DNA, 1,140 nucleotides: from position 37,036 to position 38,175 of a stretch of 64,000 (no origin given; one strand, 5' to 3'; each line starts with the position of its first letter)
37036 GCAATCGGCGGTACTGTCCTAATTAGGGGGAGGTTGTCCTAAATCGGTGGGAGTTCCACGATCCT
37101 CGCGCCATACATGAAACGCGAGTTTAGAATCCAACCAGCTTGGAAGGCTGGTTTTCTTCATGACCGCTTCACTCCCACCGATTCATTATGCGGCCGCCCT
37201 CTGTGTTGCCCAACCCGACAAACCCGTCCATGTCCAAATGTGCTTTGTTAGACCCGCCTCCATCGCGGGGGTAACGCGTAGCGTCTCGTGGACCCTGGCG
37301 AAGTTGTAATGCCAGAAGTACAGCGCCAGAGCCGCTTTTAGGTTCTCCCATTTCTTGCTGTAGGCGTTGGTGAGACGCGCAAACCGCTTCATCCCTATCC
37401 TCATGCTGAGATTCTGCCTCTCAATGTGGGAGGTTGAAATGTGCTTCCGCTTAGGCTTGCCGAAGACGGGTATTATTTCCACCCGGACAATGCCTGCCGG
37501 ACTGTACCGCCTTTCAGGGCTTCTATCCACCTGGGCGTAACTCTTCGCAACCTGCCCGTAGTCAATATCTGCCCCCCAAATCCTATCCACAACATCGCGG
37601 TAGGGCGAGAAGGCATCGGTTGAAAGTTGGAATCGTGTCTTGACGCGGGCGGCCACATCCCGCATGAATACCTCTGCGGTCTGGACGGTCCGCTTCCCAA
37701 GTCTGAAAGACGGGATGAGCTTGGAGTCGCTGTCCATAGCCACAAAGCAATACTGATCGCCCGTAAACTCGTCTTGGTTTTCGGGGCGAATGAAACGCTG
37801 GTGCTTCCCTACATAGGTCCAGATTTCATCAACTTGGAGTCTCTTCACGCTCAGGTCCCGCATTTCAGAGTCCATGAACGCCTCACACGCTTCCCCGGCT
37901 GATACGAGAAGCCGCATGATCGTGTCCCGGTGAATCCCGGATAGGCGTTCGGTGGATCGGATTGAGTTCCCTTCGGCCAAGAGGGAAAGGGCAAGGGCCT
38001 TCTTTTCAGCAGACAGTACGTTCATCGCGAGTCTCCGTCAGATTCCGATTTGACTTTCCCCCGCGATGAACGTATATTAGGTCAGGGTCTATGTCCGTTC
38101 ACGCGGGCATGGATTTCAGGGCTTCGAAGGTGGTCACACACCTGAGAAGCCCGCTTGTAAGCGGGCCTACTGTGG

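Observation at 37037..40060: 3-kb low-GC IS1-family-like transposon-like element with cargo, intact IRs and an 8-bp target-site duplication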

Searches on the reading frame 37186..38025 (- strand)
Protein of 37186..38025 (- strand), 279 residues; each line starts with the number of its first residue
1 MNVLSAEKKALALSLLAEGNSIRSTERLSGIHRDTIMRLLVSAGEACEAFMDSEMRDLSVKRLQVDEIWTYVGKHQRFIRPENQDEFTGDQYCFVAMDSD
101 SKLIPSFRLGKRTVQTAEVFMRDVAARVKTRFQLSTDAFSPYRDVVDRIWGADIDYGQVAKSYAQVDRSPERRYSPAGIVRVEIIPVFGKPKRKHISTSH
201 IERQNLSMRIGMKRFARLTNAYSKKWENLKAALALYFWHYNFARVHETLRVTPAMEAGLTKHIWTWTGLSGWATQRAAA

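Call 5: search_protein_families(library=pfam, proteins=[window:37186-38025:-], max_evalue=0.1)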
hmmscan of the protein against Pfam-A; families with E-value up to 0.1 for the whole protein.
window:37186-38025:- (279 aa): 4 families
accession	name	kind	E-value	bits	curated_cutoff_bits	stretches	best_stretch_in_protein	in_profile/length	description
PF03400.19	DDE_Tnp_IS1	-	0.00011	23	24.1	1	196-228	84-116/131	IS1 transposase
PF13551.12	HTH_29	-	0.0034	17.9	28.1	1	9-40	1-33/64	Winged helix-turn helix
PF13518.12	HTH_28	-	0.0082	16.7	25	1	9-40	2-33/52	Helix-turn-helix domain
PF13610.12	DDE_Tnp_IS240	-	0.0094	16.5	27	1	90-152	17-80/139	DDE domain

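Call 6: search_protein_families(library=ncbifam, proteins=[window:37186-38025:-], max_evalue=0.1)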
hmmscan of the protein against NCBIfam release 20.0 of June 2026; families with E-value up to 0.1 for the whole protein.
window:37186-38025:- (279 aa): 2 families
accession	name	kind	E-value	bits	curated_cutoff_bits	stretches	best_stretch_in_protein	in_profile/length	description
NF033558.1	transpos_IS1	equivalog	3.7e-17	62.9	100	1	4-147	40-168/199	IS1 family transposase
NF033577.2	transpos_IS481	equivalog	2.1e-06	27.5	224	1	30-254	92-281/284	IS481 family transposase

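Call 11: find_homologous_proteins(query=window:37186-38025:-, max_evalue=0.00001)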
Query window:37186-38025:- (279 aa): 6431 proteins with E <= 0.00001 among 8000 candidates; the best 120 are listed.
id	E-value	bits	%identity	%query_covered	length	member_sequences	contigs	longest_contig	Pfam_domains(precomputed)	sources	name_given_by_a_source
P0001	3.2e-184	628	100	100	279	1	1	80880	-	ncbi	ncbi:MAG: IS1 family transposase [Bacteroidota bacterium]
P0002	3.7e-146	503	79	100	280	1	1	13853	-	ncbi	ncbi:MAG: IS1 family transposase [Bacteroidota bacterium]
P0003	8.8e-130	450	72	100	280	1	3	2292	-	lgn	-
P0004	1.8e-123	429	68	100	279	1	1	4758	PF03400.19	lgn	-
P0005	1.6e-116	406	65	100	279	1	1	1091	-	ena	-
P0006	2.1e-116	406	65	100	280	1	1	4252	PF03400.19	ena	-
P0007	3.9e-116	405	65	100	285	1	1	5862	-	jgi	jgi:IS1 family transposase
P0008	5.0e-116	405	65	100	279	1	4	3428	-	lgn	-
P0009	5.4e-115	401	65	100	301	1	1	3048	-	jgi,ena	-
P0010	2.2e-113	396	62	100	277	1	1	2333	PF03400.19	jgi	jgi:IS1 family transposase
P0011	7.0e-112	391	65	96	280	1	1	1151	-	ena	-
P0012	2.6e-111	389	61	100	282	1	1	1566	PF13610.13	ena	-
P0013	3.4e-111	389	62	100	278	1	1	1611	-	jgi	jgi:IS1 family transposase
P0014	1.1e-110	387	64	100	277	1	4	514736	PF03400.19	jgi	jgi:IS1 family transposase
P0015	2.0e-110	386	63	100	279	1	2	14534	-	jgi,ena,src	jgi:IS1 family transposase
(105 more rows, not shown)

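Call 12: find_related_loci(query=window:37186-38025:-, collection=genome_contigs, flank=6000)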
Query window:37186-38025:- (279 aa) in genome_contigs; peptide patterns used: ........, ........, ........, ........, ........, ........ (x = any residue, [..] = any of these).
283 stretches matched a pattern; 263 encode a relative of the query (tblastn E <= 1e-3); the best 80 are kept; 80 distinct loci.
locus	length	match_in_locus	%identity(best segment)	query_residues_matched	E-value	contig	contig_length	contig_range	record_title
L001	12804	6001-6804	57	1-269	2e-101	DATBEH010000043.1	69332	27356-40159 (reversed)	MAG TPA_asm: Lichenihabitans sp. isolate SMAG_U5832 k141_4736602, whole genome shotgun sequence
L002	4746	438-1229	58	1-265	4e-101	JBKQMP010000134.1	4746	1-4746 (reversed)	MAG: Dissulfurispiraceae bacterium isolate LABRr1A1B1C__bin_2 LABRr1A1B1C_000000213586, whole genome shotgun sequence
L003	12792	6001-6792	54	1-265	1e-100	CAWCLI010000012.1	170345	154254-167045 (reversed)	MAG: Nitrospirota bacterium isolate MFD03726.bin.1.47 genome assembly, contig: contig_51381, whole genome shotgun sequen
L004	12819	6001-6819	54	1-274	6e-99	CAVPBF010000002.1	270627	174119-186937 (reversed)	MAG: uncultured delta proteobacterium isolate MFD00008.bin.2.116 genome assembly, contig: contig_35605, whole genome sho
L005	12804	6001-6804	55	1-269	5e-99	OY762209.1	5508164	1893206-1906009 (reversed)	MAG: Syntrophorhabdaceae bacterium isolate b67c53bf-795e-48b1-b0c8-2f1cb1e3683a genome assembly, chromosome: 1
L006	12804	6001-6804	54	1-269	5e-97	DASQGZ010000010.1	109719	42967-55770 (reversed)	MAG TPA_asm: Candidatus Kapaibacterium sp. isolate SMAG_U11820 k141_935496, whole genome shotgun sequence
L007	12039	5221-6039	53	1-274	5e-97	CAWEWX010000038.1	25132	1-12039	MAG: uncultured delta proteobacterium isolate MFD03323.bin.3.266 genome assembly, contig: contig_40239, whole genome sho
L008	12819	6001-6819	54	1-274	6e-97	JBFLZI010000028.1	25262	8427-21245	MAG: Thermodesulfobacteriota bacterium isolate MAG107 MAG107_28, whole genome shotgun sequence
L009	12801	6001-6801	54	1-269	4e-96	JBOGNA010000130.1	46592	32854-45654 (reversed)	MAG: Candidatus Acidiferrales bacterium isolate TC-B2_maxbin2.bin.27 k127_435174, whole genome shotgun sequence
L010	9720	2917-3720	55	1-269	1e-95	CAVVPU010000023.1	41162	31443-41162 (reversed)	MAG: uncultured delta proteobacterium isolate MFD02138.bin.2.7 genome assembly, contig: contig_12032, whole genome shotg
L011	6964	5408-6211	52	1-269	1e-95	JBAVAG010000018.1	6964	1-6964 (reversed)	MAG: Desulfobaccales bacterium isolate MFD09281_ilm_asm_bin32 k127_514224, whole genome shotgun sequence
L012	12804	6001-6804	52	1-269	2e-94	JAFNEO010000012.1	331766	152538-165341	MAG: Candidatus Aminicenantes bacterium isolate bin_1 PROKKA_contig000012, whole genome shotgun sequence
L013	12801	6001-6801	53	1-269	2e-94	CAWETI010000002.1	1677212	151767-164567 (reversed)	MAG: uncultured delta proteobacterium isolate MFD01476.bin.2.41 genome assembly, contig: contig_14930, whole genome shot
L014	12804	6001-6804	53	1-269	3e-94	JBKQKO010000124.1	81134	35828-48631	MAG: Desulfobaccales bacterium isolate CRr1A1B1C__bin_77 CRr1A1B1C_000000402232, whole genome shotgun sequence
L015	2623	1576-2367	52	1-265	2e-96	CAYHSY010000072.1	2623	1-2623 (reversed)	MAG TPA_asm: uncultured Candidatus Saccharibacteria bacterium isolate ERP119705_co15_141 genome assembly, contig: NODE_6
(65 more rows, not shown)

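Call 14: find_encoding_contigs(protein=P0002, flank=8000, max_places=4)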
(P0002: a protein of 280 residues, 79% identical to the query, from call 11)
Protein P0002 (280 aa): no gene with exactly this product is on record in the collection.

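Call 15: find_encoding_contigs(protein=P0001, flank=10000, max_places=4)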
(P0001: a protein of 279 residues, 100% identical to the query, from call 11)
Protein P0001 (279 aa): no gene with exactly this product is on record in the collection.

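Call 35: find_related_loci(query=window:37186-38025:-, collection=metagenome_contigs, flank=6000)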
Query window:37186-38025:- (279 aa) in metagenome_contigs; peptide patterns used: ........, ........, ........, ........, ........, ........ (x = any residue, [..] = any of these).
600 stretches matched a pattern (row limit reached: there are more); 566 encode a relative of the query (tblastn E <= 1e-3); the best 80 are kept; 80 distinct loci.
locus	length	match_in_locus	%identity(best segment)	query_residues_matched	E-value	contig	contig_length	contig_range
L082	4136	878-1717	63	1-279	3e-121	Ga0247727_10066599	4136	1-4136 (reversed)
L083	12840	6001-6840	61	1-279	4e-117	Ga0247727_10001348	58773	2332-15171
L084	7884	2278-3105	63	2-279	9e-117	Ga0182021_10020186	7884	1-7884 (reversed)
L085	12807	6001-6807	63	1-269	1e-115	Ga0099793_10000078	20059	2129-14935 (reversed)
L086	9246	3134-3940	63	1-269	1e-115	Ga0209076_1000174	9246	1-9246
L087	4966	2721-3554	61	2-279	5e-114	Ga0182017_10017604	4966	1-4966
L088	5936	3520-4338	54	1-274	3e-99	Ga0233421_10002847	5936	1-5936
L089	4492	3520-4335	53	1-273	3e-99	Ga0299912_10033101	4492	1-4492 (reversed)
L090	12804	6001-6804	55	1-269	9e-99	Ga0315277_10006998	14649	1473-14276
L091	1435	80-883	54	1-269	2e-105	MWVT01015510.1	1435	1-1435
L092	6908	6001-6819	54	1-274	2e-98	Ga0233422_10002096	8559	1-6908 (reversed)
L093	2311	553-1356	55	1-269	6e-102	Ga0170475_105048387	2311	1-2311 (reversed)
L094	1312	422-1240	53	1-274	3e-105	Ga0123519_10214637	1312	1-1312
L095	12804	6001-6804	54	1-269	4e-97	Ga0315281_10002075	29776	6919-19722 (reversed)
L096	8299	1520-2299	53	1-265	9e-97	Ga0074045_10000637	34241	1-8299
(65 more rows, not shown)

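Call 69: search_protein_families(library=phrogs, proteins=[window:37186-38025:-], max_evalue=0.01)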
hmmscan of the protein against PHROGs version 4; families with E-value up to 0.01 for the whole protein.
window:37186-38025:- (279 aa): 1 family
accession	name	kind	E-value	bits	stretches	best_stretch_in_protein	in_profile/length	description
phrog_720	-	integration and excision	0.00085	20.7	0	197-227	79-109/125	transposase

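Call 74: search_protein_families(library=pfam, alignment_id=A3, max_evalue=0.001)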
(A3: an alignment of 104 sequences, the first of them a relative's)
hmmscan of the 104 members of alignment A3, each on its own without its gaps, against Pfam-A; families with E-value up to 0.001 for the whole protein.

A. member 1, L011:1068-3713:- (881 aa): 5 families
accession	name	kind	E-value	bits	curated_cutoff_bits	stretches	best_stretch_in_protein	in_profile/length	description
PF02384.22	N6_Mtase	-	5e-32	111.9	20.4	1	311-638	3-274/311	N-6 DNA Methylase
PF07669.17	Eco57I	-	4.9e-12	46.7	25.3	1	406-575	1-165/171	Eco57I restriction-modification methylase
PF01170.24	UPF0020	-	7.7e-08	32.7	22.3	1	362-493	30-142/197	RMKL-like, methyltransferase domain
PF04313.20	HSDR_N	-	0.00023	21.5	25.1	0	55-124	122-189/198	Type I restriction enzyme R protein N terminus (HSDR_N)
PF20473.4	MmeI_Mtase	-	0.00089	18.9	27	0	354-492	13-155/259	MmeI, DNA-methyltransferase domain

B. families by the number of members that match (of 104 scanned): 58 families (the first 25 are shown)
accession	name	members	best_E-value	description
PF05066.19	HARE-HTH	3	0.00039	HB1, ASXL, restriction endonuclease HTH domain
PF00145.23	DNA_methylase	2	2.3e-57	C-5 cytosine-specific DNA methylase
PF06414.18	Zeta_toxin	2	3.7e-22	Zeta toxin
PF13274.11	SocA_Panacea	2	3.7e-17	Antitoxin SocA-like, Panacea domain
PF12686.12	DUF3800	2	2.2e-13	Protein of unknown function (DUF3800)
PF01844.29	HNH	2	1.9e-05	HNH endonuclease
PF01555.25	N6_N4_Mtase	1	3.7e-49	DNA methylase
PF10592.14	AIPR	1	9.7e-33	AIPR protein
PF02384.22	N6_Mtase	1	5e-32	N-6 DNA Methylase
PF03852.21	Vsr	1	4.3e-27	DNA mismatch endonuclease Vsr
PF10546.14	P63C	1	5.3e-25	P63C domain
PF04383.19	KilA-N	1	4.1e-23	KilA-N domain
PF00574.28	CLP_protease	1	1.4e-19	Clp protease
PF08972.17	DUF1902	1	1.5e-19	Domain of unknown function (DUF1902)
PF22769.1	DCD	1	3.6e-18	dCTP deaminase-like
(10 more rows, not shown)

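Call 79: search_dna_similar(query=window:37186-38025:-, collection=plasmids, mode=protein, max_rows=25)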
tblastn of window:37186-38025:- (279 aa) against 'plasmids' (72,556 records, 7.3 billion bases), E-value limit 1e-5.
Records with a match: 22; places in all: 26; records where one place covers at least 80% of the query: 11.
Best place of each record, by identity: <60% 22.
By first word of the organism name: Mesorhizobium 6; Deinococcus 6; Acidiphilium 1; Hoeflea 1; Methylocapsa 1; Sphingomonas 1; Meiothermus 1; Gloeothece 1; Spirosoma 1; Bosea 1; and 2 more.
By predicted mobility (MOB-suite, as given by PLSDB): non-mobilizable 19; conjugative 2; mobilizable 1.
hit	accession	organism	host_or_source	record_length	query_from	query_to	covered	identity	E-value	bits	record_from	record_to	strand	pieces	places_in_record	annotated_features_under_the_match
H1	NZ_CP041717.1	Acidiphilium multivorum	Cell culture,activated sludge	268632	19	278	93%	42.5%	4e-63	221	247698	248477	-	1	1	IS1 family transposase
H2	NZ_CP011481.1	Hoeflea sp. IMCC20628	-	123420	19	277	93%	40.8%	4e-60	213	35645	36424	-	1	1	IS1 family transposase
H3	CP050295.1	Mesorhizobium loti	Oxytropis kamtschatica,cell ...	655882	19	264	88%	41.3%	5e-57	204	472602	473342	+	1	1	IS1 family transposase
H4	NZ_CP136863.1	Methylocapsa polymorpha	Shagnum peat sample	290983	19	264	88%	39.7%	6e-54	195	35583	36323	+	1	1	helix-turn-helix domain-containing protein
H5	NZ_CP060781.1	Sphingomonas daechungensis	single bacterial strain,sediment of a ...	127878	19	265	89%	27.7%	1e-18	93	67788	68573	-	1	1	IS1 family transposase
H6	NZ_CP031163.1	Deinococcus wulumuqiensis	cell culture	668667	19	265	89%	26.0%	2e-12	74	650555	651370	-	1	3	IS1 family transposase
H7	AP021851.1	Deinococcus grandis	-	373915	19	264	88%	25.8%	1e-12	75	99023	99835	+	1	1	hypothetical protein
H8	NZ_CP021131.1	Meiothermus taiwanensis WR-220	-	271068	19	265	89%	25.6%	7e-6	55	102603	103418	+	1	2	hypothetical protein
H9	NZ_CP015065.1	Mesorhizobium ciceri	Astragalus pelecinus,Pure Sample,Plant ...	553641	58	248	68%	33.0%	2e-21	100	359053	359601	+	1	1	metalloregulator ArsR/SmtB family transcription factor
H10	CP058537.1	Deinococcus sp. D7000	seawater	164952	19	264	88%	25.2%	4e-11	71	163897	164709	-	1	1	hypothetical protein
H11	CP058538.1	Deinococcus sp. D7000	seawater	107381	19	264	88%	25.2%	4e-11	71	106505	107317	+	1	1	hypothetical protein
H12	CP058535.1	Deinococcus sp. D7000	seawater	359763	19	264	88%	25.2%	4e-11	71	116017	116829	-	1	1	hypothetical protein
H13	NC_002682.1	Mesorhizobium japonicum MAFF 303099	-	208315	43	206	59%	34.3%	3e-17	89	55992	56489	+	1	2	none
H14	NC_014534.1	Gloeothece verrucosa PCC 7822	fresh water in rice field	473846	58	269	76%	25.4%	3e-9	65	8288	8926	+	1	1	IS1 family transposase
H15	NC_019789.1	Deinococcus peraridilitoris DSM 19664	-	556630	19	185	60%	27.9%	2e-8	62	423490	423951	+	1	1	IS1 transposase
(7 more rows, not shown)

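Call 80: get_annotated_region(hit=H1, flank=5000)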
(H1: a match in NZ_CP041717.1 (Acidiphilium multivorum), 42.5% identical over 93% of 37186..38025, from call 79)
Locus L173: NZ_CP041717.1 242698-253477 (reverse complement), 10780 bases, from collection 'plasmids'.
description: Acidiphilium multivorum strain JZ-6 plasmid unnamed1, complete sequence
organism: Acidiphilium multivorum (NCBI taxid 62140)
taxonomy: Bacteria; Pseudomonadota; Alphaproteobacteria; Rhodospirillales; Acetobacteraceae; Acidiphilium; Acidiphilium multivorum
host: -; source: Cell culture,activated sludge; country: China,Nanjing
typing (MOB-suite, as given by PLSDB): non-mobilizable; mating-pair formation MPF_I
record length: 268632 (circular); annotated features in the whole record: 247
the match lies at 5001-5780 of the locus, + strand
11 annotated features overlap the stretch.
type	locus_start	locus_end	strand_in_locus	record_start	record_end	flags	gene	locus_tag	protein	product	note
CDS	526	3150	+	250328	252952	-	-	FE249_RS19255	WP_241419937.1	sigma factor-like helix-turn-helix DNA-binding protein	GO:0006352 - DNA-templated transcription initiation [Evidence IEA]; GO:0006355 - regulation of DNA-templated ...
CDS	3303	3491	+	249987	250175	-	-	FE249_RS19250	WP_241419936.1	hypothetical protein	-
CDS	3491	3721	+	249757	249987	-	-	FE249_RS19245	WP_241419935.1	hypothetical protein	-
CDS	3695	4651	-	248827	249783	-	-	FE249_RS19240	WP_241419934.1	hypothetical protein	-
CDS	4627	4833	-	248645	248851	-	-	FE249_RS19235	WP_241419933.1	hypothetical protein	-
CDS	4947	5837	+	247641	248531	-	-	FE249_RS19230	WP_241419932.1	IS1 family transposase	-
CDS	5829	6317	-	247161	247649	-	-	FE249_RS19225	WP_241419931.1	RES domain-containing protein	-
CDS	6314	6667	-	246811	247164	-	-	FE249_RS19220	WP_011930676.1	MbcA/ParS/Xre antitoxin family protein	-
CDS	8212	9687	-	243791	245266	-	-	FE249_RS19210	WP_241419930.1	AAA family ATPase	-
CDS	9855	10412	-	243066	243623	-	-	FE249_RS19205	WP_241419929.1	nucleoside 2-deoxyribosyltransferase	-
CDS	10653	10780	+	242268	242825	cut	-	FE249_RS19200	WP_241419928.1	hypothetical protein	-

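Call 81: get_annotated_region(hit=H3, flank=5000)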
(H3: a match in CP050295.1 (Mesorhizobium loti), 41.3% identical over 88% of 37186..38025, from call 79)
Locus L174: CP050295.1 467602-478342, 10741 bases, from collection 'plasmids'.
description: Mesorhizobium loti strain 582 plasmid p_1, complete sequence
organism: Mesorhizobium loti (NCBI taxid 381)
taxonomy: Bacteria; Pseudomonadota; Alphaproteobacteria; Hyphomicrobiales; Phyllobacteriaceae; Mesorhizobium; Mesorhizobium loti
host: -; source: Oxytropis kamtschatica,cell culture,root nodule; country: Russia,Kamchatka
typing (MOB-suite, as given by PLSDB): non-mobilizable; mating-pair formation MPF_T
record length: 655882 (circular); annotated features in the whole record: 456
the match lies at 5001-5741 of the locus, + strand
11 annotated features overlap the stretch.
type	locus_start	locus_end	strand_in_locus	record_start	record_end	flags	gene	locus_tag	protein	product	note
CDS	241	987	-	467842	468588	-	-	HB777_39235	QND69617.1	Crp/Fnr family transcriptional regulator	-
CDS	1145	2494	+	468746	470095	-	hemN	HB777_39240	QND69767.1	oxygen-independent coproporphyrinogen III oxidase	-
CDS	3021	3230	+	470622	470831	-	-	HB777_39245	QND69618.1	histone H1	-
CDS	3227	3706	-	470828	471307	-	-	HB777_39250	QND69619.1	hypothetical protein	-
CDS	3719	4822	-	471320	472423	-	-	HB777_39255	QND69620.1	helix-turn-helix domain-containing protein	-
CDS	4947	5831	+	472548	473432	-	-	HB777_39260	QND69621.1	IS1 family transposase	-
CDS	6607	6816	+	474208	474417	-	-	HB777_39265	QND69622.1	hypothetical protein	-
CDS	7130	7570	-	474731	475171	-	-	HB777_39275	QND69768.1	hypothetical protein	-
CDS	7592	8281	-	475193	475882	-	-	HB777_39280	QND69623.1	DsbA family protein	-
CDS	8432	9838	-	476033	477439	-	-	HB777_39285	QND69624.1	dicarboxylate/amino acid:cation symporter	-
CDS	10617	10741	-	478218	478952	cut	queE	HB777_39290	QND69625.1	7-carboxy-7-deazaguanine synthase QueE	-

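Call 92: search_solved_structures(query=A5, max_evalue=1)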
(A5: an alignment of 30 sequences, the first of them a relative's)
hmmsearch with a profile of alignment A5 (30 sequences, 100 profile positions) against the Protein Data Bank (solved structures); distinct sequences matched with E-value up to 1: 0.

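Call 96: search_protein_representatives(protein=window:37186-38025:-)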
Query: 279 residues. Proteins with E-value up to 0.001 (for the whole library): 18061; up to 1e-10: 7853; up to 1e-30: 1078. The best 150 are listed.
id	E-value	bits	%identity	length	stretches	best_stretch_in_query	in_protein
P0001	1.0e-184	628.0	100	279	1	1-279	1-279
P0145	1.7e-92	325.7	54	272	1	1-268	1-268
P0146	2.8e-80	285.6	51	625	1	2-265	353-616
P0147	3.5e-80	285.3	53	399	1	1-266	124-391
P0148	1.0e-79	283.8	50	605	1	2-265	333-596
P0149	1.5e-78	280.0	52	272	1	1-265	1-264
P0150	5.4e-77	274.9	48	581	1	2-267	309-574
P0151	6.2e-76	271.4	49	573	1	2-267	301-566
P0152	1.2e-75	270.5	50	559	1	2-266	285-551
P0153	1.6e-75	270.1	48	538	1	2-266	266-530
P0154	2.0e-75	269.7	48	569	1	2-267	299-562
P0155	3.0e-75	269.1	48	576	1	2-266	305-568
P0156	3.3e-75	269.0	48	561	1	2-267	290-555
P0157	5.3e-75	268.3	50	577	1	2-266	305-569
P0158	7.1e-75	267.9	47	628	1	2-266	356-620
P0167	2.4e-74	266.2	48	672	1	2-266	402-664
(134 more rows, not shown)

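Call 97: search_protein_families(library=pfam, proteins=[P0146, P0148, P0150, P0167, P0147], max_evalue=0.01)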
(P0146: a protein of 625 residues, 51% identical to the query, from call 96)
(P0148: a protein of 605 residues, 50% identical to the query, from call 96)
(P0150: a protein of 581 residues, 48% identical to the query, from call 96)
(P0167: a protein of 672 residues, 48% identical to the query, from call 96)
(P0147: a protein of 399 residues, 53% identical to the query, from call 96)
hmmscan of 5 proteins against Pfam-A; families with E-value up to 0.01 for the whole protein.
P0146 (625 aa): 2 families
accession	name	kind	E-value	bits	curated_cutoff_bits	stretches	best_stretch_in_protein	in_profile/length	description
PF03400.19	DDE_Tnp_IS1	-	4.6e-08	33.9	24.1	0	548-583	85-120/131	IS1 transposase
PF13610.12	DDE_Tnp_IS240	-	0.0031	18.1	27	1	443-524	20-102/139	DDE domain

P0148 (605 aa): 2 families
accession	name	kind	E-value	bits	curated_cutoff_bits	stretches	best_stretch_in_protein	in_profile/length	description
PF03400.19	DDE_Tnp_IS1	-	2.4e-07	31.6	24.1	0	528-563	85-120/131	IS1 transposase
PF13610.12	DDE_Tnp_IS240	-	0.00027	21.5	27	1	423-504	20-102/139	DDE domain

P0150 (581 aa): 1 family
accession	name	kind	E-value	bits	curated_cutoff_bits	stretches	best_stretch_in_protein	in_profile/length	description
PF03400.19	DDE_Tnp_IS1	-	4e-07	30.9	24.1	1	505-540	86-121/131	IS1 transposase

P0167 (672 aa): 2 families
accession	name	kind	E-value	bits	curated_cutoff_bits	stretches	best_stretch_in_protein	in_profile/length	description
PF03400.19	DDE_Tnp_IS1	-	1.9e-08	35.2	24.1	1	464-519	6-51/131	IS1 transposase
PF13610.12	DDE_Tnp_IS240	-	0.0055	17.3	27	1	492-569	21-97/139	DDE domain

P0147 (399 aa): 3 families
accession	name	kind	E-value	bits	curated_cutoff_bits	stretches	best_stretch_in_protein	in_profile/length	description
PF03400.19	DDE_Tnp_IS1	-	7e-05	23.6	24.1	1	321-358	84-120/131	IS1 transposase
PF13610.12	DDE_Tnp_IS240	-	0.00013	22.5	27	1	214-271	18-76/139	DDE domain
PF13683.12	rve_3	-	0.0015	18.6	26.5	1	324-375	17-63/67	Integrase core domain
